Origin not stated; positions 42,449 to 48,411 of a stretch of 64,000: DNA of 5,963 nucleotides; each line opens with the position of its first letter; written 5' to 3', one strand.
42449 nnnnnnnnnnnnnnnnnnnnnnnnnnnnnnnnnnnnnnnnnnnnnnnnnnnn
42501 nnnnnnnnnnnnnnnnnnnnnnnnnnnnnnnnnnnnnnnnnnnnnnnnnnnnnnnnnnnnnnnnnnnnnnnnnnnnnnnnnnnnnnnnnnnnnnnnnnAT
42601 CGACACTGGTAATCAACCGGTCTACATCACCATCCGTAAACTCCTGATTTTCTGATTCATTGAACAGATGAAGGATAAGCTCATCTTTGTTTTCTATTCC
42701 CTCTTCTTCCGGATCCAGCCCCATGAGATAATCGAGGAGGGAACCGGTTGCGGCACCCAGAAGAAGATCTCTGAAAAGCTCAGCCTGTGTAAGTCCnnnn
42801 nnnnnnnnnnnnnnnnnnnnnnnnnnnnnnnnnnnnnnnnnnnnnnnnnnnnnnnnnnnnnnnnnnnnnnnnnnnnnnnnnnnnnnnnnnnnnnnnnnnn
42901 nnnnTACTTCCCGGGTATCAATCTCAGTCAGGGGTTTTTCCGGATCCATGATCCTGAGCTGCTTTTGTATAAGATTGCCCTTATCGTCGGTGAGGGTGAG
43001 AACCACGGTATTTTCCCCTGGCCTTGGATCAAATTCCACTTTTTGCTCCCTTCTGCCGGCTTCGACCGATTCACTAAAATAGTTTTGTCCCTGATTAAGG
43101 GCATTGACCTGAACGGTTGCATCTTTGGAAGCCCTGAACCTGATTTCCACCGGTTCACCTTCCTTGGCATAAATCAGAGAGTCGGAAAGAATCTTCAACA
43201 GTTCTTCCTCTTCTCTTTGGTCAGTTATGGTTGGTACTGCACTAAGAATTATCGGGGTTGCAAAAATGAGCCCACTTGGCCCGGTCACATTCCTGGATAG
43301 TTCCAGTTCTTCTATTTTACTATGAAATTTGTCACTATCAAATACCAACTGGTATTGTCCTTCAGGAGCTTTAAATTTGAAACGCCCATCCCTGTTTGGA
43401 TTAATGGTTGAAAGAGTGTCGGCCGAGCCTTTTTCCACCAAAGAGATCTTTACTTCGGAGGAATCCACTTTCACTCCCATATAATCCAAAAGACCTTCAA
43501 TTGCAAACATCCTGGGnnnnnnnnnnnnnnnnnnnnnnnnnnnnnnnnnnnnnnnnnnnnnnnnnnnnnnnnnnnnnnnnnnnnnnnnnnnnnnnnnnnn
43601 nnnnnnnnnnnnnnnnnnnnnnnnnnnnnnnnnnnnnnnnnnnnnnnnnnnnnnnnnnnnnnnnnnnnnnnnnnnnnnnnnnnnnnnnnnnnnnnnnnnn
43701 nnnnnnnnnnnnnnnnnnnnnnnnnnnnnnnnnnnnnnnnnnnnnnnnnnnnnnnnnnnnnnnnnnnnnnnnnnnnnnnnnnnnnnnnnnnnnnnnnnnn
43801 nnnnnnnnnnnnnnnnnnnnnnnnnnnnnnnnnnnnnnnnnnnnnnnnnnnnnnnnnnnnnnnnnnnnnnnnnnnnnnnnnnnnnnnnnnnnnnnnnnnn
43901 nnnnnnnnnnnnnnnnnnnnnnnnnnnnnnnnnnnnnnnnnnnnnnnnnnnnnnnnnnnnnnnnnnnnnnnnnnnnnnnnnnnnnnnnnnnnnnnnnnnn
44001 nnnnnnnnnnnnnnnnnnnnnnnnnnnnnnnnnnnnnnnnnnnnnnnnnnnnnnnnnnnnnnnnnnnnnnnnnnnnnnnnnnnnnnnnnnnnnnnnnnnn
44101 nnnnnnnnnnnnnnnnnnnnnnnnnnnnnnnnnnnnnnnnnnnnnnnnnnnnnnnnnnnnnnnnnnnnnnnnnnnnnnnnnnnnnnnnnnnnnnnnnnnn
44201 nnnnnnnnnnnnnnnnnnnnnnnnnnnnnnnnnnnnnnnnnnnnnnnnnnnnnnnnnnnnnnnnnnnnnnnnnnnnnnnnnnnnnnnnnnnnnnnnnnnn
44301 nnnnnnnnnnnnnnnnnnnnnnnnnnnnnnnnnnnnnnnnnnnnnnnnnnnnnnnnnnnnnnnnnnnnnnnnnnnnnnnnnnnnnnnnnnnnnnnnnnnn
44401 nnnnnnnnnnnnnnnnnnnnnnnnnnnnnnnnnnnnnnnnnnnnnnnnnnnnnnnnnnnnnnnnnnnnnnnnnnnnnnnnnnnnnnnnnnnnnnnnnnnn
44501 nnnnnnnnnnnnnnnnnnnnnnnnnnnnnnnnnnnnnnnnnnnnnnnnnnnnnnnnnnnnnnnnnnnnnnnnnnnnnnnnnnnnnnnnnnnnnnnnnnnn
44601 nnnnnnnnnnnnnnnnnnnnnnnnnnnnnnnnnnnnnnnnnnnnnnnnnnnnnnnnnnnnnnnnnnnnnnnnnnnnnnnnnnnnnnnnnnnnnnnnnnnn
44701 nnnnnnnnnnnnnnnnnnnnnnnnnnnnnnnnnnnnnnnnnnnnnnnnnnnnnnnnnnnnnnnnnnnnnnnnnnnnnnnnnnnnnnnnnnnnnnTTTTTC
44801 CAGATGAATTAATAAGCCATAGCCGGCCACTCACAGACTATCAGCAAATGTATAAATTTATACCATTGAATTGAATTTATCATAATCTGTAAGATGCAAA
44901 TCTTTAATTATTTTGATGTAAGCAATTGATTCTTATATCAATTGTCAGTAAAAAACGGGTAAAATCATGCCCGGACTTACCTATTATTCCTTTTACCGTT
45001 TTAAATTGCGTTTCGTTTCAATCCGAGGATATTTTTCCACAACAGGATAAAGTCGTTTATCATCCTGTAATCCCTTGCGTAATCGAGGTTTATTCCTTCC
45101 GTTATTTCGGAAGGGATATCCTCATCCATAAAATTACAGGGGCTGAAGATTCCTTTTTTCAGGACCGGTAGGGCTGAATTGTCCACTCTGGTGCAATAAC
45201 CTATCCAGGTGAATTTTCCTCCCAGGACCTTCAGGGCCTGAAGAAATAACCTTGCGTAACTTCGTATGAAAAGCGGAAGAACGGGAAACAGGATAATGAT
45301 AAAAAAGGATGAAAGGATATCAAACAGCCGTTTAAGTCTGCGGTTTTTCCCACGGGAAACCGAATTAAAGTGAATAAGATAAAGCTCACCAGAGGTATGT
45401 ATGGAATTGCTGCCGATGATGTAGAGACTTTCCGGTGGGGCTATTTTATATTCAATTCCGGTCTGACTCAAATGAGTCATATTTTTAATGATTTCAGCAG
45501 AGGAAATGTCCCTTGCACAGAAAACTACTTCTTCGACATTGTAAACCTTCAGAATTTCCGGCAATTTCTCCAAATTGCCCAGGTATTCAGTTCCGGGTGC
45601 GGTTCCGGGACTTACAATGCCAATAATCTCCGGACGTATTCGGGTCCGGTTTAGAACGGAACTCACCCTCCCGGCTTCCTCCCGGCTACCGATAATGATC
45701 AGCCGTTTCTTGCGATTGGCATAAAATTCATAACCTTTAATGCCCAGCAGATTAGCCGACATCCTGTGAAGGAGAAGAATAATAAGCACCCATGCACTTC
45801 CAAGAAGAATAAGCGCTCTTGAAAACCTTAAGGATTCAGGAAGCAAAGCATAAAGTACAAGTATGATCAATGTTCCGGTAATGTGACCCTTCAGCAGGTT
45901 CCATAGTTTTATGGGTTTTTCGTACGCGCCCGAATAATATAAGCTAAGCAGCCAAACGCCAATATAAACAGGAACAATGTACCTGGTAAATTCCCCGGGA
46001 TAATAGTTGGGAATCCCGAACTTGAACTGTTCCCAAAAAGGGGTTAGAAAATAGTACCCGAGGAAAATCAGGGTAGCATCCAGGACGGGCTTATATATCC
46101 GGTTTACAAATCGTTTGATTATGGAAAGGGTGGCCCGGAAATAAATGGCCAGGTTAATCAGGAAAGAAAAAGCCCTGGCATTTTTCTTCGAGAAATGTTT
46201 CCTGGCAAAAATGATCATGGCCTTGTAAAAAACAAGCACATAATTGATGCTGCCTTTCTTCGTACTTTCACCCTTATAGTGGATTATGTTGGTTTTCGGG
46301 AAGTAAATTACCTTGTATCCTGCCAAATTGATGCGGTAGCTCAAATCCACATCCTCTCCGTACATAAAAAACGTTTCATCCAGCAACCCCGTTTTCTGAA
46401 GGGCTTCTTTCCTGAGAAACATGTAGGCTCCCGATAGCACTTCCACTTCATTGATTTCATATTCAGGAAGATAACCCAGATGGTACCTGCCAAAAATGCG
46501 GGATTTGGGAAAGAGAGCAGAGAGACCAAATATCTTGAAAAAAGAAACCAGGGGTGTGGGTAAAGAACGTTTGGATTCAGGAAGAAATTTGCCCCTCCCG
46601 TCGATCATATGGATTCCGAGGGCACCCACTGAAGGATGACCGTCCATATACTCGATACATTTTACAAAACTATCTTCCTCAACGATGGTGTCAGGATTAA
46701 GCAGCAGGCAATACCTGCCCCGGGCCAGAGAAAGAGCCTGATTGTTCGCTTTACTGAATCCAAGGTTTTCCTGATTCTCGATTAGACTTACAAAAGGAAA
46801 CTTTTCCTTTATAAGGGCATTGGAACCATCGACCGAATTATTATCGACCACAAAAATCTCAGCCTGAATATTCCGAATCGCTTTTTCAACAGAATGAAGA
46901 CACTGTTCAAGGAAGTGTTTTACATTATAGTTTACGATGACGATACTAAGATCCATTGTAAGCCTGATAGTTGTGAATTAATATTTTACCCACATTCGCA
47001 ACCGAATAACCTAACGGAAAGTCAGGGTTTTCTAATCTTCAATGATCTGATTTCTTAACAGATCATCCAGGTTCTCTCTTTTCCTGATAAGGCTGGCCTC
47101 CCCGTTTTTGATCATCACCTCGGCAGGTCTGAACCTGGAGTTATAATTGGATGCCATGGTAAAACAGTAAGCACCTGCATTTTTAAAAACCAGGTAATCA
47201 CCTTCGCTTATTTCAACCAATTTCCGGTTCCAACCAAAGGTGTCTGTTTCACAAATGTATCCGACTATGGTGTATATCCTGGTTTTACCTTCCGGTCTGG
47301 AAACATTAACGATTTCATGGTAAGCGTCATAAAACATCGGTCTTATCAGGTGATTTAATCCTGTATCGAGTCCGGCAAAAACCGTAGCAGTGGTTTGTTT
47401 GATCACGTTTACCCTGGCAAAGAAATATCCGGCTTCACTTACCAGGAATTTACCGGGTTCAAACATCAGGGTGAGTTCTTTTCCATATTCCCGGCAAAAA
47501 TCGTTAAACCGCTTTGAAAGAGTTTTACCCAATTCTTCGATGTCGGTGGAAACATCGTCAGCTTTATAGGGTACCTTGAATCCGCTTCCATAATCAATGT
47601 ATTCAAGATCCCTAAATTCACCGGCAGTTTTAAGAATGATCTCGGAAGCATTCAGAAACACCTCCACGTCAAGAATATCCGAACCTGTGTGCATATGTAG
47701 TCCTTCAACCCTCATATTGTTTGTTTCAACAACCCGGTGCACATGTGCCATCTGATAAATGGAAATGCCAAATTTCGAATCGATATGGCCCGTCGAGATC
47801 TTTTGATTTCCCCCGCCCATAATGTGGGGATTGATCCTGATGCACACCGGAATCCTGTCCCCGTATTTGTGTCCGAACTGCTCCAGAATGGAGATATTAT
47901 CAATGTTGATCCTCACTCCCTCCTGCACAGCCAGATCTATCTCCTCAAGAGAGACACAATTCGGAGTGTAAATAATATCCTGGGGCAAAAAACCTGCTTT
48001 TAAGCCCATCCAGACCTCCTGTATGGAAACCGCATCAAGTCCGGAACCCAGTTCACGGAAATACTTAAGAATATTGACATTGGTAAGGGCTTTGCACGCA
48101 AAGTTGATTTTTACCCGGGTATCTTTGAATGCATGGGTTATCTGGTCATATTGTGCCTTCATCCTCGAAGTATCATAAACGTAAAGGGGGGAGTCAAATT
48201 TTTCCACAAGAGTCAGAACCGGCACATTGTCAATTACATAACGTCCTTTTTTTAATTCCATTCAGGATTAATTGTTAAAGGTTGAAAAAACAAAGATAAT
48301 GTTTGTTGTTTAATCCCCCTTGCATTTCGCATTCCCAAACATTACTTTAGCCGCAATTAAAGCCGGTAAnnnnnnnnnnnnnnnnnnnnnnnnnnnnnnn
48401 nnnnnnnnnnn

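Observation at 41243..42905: Novel ~64-aa helical repeat stalk ending in a C-terminal TM helix and basic tail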

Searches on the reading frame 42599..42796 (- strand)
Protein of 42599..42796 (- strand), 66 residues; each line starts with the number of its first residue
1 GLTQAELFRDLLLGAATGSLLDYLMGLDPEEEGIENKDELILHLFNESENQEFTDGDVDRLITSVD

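Call 21: search_protein_representatives(alignment_id=A1)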
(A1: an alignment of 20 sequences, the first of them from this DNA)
Query: 20 sequences, 66 profile positions. Proteins with E-value up to 0.001 (for the whole library): 221; up to 1e-10: 148; up to 1e-30: 61. The best 150 are listed.
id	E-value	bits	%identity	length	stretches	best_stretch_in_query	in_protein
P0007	6.9e-262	862.0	-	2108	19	3-63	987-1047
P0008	2.4e-153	514.3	-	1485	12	4-65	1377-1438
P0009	8.4e-121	410.0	-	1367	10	4-65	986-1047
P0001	7.1e-120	407.1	-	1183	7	1-65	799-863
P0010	8.7e-107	365.2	-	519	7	4-65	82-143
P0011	3.9e-105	359.8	-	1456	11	3-65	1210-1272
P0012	1.3e-104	358.2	-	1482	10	3-65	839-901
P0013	1.0e-98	339.3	-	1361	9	4-60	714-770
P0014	1.9e-92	319.2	-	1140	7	4-64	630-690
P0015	6.5e-77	269.4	-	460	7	4-65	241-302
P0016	1.9e-74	261.6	-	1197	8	6-65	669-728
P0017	9.3e-73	256.1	-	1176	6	4-65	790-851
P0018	2.0e-72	255.1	-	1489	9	3-62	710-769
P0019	2.7e-69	245.0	-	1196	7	3-64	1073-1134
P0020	4.4e-67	238.0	-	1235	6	3-65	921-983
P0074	9.9e-30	118.3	-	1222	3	4-63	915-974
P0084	4.8e-25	103.3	-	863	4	3-63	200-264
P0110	4.1e-19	84.3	-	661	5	5-61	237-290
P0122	1.1e-16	76.6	-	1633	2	4-64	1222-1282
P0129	3.3e-15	71.8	-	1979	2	4-60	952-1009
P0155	2.8e-10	56.0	-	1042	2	4-62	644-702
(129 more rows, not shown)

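Call 34: find_homologous_proteins(query=P0009, region=640-1367)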
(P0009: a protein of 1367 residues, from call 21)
Query P0009, residues 640-1367 (728 aa): 17 proteins with E <= 0.001 among 8000 candidates.
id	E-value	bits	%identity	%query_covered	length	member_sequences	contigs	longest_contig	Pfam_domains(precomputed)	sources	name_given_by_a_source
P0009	0.0e+0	1549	100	100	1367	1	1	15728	PF07676.19,PF05396.17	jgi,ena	jgi:hypothetical protein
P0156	1.2e-295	1001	65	99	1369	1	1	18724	PF07676.19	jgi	jgi:hypothetical protein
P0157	1.3e-289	981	64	100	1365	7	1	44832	PF07676.19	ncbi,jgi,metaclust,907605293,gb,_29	metaclust:\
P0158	3.2e-287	973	64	100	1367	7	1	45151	PF07676.19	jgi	-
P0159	2.7e-285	966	64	99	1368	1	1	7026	PF07676.19,PF07719.24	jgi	jgi:hypothetical protein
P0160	4.1e-283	959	64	100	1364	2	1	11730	PF07676.19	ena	-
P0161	2.5e-279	947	63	100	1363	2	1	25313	PF07676.19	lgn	-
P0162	3.4e-277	940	63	97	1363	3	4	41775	PF07676.19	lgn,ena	-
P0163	9.3e-244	829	56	99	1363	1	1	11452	PF07676.19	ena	-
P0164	4.9e-242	823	56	100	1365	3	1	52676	PF13432.13,PF07676.19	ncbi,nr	ncbi:MAG: PD40 domain-containing protein [Bacteroidales bacterium]|nr:PD40 domain-containing protein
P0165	1.4e-240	819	55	99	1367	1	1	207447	PF07676.19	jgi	jgi:hypothetical protein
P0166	7.7e-228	777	51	99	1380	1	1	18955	PF13620.13,PF18712.8,PF07676.19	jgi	jgi:hypothetical protein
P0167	1.5e-198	680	46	99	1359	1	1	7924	PF07676.19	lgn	-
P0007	4.2e-162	559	32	91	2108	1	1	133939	PF03705.21,PF14658.13,PF17267.8,PF23255.2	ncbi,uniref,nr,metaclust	ncbi:hypothetical protein OMAG_001741 [Candidatus Omnitrophus magneticus]|uniref:Uncharacterized pro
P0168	1.0e-96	343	40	61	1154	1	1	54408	PF07676.19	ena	-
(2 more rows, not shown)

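Call 43: search_protein_families(library=pfam, proteins=[P0007, P0074, P0084, P0110, P0122, P0129, P0155], max_evalue=0.0001)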
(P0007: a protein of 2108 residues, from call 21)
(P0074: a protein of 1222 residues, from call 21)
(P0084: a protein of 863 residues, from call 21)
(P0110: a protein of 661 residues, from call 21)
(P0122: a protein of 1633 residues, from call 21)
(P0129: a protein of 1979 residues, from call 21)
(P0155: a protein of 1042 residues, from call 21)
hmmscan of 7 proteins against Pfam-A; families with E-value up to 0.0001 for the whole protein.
P0007 (2108 aa): 4 families
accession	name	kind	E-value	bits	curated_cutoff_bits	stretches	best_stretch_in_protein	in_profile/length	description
PF14658.12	EF-hand_9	-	6.1e-12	46.3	37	0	1758-1780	7-29/66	EF-hand domain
PF23255.1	DUF7070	-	1.7e-09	37.7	27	0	967-983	17-33/49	Domain of unknown function (DUF7070)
PF03705.20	CheR_N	-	7e-08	32.5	27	0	1897-1915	34-52/53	CheR methyltransferase, all-alpha domain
PF17267.7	DUF5333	-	4e-06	27.4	27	0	1084-1111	33-60/110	Family of unknown function (DUF5333)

P0074 (1222 aa): 0 families

P0084 (863 aa): 0 families

P0110 (661 aa): 0 families

P0122 (1633 aa): 2 families
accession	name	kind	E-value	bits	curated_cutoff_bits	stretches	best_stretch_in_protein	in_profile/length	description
PF13385.13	Laminin_G_3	-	3.3e-49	167.4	27.6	2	323-484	1-151/151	Concanavalin A-like lectin/glucanases superfamily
PF07953.20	Toxin_R_bind_N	-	3.4e-14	53.4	23.8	2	93-221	24-157/191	Clostridium neurotoxin, N-terminal receptor binding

P0129 (1979 aa): 0 families

P0155 (1042 aa): 1 family
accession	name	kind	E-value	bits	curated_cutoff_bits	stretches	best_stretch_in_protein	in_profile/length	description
PF00871.23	Acetate_kinase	-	3.9e-100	335.7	22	2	270-495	76-289/392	Acetokinase family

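Call 50: search_solved_structures(query=A1, max_evalue=10, show_alignments=2)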
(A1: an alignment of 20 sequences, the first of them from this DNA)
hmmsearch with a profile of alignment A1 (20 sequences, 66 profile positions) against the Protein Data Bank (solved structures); distinct sequences matched with E-value up to 10: 94 (the best 60 are shown).
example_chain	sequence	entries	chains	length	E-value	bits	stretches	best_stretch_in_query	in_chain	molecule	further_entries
4jq5_A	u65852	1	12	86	0.095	15.8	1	36-66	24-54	Nucleoporin p58/p45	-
4jo9_B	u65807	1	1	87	0.097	15.8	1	36-66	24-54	Nucleoporin p58/p45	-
4jo7_E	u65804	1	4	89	0.1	15.7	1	36-66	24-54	Nucleoporin p58/p45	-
2osz_A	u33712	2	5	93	0.11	15.6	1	36-66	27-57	Nucleoporin p58/p45 | Nucleoporin Nup58/Nup45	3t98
2qf6_A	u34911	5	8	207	0.22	14.6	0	6-54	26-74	Heat shock protein HSP 90-alpha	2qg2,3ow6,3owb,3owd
2k5b_A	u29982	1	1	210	0.23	14.6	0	6-54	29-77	Heat shock protein HSP 90-alpha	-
1byq_A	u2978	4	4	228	0.27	14.4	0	6-53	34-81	PROTEIN (HEAT SHOCK PROTEIN 90) | HEAT SHOCK PROTEIN 90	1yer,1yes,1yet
2ccs_A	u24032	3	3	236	0.3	14.2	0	6-53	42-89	HEAT SHOCK PROTEIN HSP-90 ALPHA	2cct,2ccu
4psj_A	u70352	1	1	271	0.31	14.2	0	22-39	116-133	OR464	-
8x2r_A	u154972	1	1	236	0.34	14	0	6-51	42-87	Heat shock protein HSP 90-alpha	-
5lq9_A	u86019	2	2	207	0.36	14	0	6-51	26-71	Heat shock protein HSP 90-alpha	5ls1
2qfo_A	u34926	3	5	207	0.36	14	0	6-51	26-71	Heat shock protein HSP 90-alpha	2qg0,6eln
5lr1_A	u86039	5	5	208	0.36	13.9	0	6-51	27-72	Heat shock protein HSP 90-alpha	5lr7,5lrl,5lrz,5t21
4lwe_A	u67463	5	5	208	0.36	13.9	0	6-51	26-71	Heat shock protein HSP 90-alpha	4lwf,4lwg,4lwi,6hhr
5j20_A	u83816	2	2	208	0.36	13.9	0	6-51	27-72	Heat shock protein HSP 90-alpha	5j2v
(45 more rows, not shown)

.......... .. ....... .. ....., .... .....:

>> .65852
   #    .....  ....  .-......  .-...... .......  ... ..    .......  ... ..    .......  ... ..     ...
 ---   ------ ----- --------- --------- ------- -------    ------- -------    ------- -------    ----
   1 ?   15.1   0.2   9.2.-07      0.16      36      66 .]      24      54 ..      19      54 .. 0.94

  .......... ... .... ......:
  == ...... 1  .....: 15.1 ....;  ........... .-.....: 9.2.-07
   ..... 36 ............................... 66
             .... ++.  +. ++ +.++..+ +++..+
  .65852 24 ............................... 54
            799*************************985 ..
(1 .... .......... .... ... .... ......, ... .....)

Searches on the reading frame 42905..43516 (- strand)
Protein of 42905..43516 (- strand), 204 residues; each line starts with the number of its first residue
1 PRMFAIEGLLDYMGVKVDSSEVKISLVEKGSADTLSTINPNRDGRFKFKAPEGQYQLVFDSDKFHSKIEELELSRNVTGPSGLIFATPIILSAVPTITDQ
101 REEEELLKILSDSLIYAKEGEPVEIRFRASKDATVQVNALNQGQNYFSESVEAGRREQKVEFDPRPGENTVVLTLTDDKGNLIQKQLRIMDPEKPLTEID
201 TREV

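Call 6: search_protein_families(library=pfam, proteins=[window:42905-43516:-], max_evalue=10)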
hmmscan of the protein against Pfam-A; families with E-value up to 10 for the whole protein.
seq(204 aa): 5 families
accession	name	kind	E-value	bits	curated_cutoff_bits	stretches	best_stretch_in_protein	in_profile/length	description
PF13620.12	CarboxypepD_reg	-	0.0018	19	32.3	1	22-74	17-70/82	Carboxypeptidase regulatory-like domain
PF19077.6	Big_13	-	0.015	16.2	27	1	129-186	35-94/102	Bacterial Ig-like domain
PF12866.13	DUF3823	-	0.024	15.3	27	1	15-62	14-62/90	Protein of unknown function (DUF3823) N-terminal domain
PF13715.12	CarbopepD_reg_2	-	0.03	14.8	32.2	1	40-76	30-67/88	CarboxypepD_reg-like domain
PF08400.16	phage_tail_N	-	0.043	14.3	26.6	1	33-65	36-68/134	Prophage tail fibre N-terminal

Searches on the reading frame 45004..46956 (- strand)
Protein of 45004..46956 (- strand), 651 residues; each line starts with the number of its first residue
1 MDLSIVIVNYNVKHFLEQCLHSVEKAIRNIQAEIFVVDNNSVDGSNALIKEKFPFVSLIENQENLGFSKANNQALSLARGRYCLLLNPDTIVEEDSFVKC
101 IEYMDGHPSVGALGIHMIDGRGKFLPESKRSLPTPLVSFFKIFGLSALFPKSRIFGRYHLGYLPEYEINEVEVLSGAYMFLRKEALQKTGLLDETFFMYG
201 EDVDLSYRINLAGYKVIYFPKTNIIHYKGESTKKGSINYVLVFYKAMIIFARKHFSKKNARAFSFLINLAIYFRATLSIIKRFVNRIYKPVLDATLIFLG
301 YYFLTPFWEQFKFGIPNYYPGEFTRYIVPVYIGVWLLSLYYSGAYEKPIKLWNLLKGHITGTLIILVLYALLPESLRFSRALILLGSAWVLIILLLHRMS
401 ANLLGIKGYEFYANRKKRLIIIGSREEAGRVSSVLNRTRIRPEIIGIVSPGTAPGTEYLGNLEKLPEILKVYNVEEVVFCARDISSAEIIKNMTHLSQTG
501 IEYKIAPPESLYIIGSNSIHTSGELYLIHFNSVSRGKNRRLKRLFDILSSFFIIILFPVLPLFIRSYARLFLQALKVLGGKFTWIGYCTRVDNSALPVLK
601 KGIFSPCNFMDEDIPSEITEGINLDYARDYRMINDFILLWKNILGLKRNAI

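Call 17: search_protein_families(library=pfam, proteins=[window:45004-46956:-], max_evalue=0.001)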
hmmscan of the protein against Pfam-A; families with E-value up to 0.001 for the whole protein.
window:45004-46956:- (651 aa): 3 families
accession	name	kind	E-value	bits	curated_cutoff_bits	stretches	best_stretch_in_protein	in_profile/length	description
PF00535.33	Glycos_transf_2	-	2.1e-22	80.2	23.3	1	4-127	1-126/168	Glycosyl transferase family 2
PF13641.12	Glyco_tranf_2_3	-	1.1e-17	65.2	27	1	3-233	3-218/230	Glycosyltransferase like family 2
PF13632.12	Glyco_trans_2_3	-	4.1e-09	37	27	1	84-315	3-172/198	Glycosyl transferase family group 2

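Call 41: search_protein_families(library=ncbifam, proteins=[window:45004-46956:-], max_evalue=0.001)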
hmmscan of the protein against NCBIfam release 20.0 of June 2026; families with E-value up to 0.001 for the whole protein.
window:45004-46956:- (651 aa): 20 families
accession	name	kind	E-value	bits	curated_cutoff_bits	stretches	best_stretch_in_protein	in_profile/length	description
TIGR03025.1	EPS_sugtrans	subfamily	2e-22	80.1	295.55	1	292-563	2-279/445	exopolysaccharide biosynthesis polyprenyl glycosylphosphotransferase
TIGR03023.1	WcaJ_sugtrans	equivalog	1.4e-17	64.1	410.75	1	294-562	4-284/453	undecaprenyl-phosphate glucose phosphotransferase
NF041875.1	EPS_EpsD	equivalog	2.1e-14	53.7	370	1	3-102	1-102/325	exopolysaccharide biosynthesis glycosyltransferase EpsD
TIGR03937.1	PgaC_IcaA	equivalog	1.4e-13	50.6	422.3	2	3-113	47-159/407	poly-beta-1,6-N-acetyl-D-glucosamine synthase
NF038302.1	EPS_HpsE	equivalog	4.9e-13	48.7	300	1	1-115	1-122/307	hormogonium polysaccharide biosynthesis glycosyltransferase HpsE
TIGR03111.1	glyc2_xrt_Gpos1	hypoth_equivalog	5.1e-13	48.6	363.95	1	3-218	51-257/439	TIGR03111 family XrtG-associated glycosyltransferase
TIGR01556.1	rhamnosyltran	subfamily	1.3e-12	47.6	200.55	2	20-121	10-116/281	rhamnosyltransferase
NF007482.0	PRK10073.1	equivalog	5e-12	45.5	423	1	2-97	7-103/334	glycosyltransferase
TIGR03965.1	mycofact_glyco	equivalog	2.4e-10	39.9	280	1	171-227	226-281/467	mycofactocin biosynthesis glycosyltransferase MftF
NF047683.1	TeichurnBiosyTuaG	equivalog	9.7e-09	35.2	400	1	3-107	8-114/252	teichuronic acid biosynthesis protein TuaG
TIGR04283.1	glyco_like_mftF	equivalog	4.1e-07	29.8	182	1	3-115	1-109/221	TIGR04283 family arsenosugar biosynthesis glycosyltransferase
TIGR03022.1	WbaP_sugtrans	subfamily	9.5e-07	28.4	403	1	337-562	43-280/456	undecaprenyl-phosphate galactose phosphotransferase WbaP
TIGR04195.1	S_glycosyl_SunS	equivalog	6.2e-06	25.3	350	1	6-91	62-143/421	SunS family peptide S-glycosyltransferase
NF038299.1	EPS_HpsN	equivalog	1.3e-05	24.3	425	1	3-260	3-259/317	hormogonium polysaccharide biosynthesis glycosyltransferase HpsN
TIGR04009.1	wcaE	equivalog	0.00025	20.4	369.2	1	3-96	3-99/248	colanic acid biosynthesis glycosyltransferase WcaE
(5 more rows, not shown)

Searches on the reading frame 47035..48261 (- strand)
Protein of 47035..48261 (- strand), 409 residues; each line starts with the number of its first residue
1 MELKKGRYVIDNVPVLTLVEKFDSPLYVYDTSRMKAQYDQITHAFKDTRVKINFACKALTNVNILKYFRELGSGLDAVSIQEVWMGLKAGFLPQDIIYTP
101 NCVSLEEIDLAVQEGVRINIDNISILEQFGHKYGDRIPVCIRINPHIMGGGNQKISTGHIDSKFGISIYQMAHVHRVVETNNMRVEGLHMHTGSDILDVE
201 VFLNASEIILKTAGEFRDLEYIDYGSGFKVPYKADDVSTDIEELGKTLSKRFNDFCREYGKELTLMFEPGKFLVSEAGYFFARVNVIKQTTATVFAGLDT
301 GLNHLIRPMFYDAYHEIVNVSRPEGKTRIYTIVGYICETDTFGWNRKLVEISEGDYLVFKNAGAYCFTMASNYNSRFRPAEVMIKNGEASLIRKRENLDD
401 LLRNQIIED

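Call 17: search_protein_families(library=pfam, proteins=[window:47035-48261:-], max_evalue=0.001)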
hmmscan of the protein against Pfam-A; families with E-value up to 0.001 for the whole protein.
window:47035-48261:- (409 aa): 2 families
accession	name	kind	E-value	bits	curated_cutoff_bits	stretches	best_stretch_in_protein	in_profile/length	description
PF02784.22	Orn_Arg_deC_N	-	3.1e-44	151.6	23.4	1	33-275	3-247/247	Pyridoxal-dependent decarboxylase, pyridoxal binding domain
PF00278.28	Orn_DAP_Arg_deC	-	5.9e-20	71.8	23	1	27-363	2-95/95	Pyridoxal-dependent decarboxylase, C-terminal sheet domain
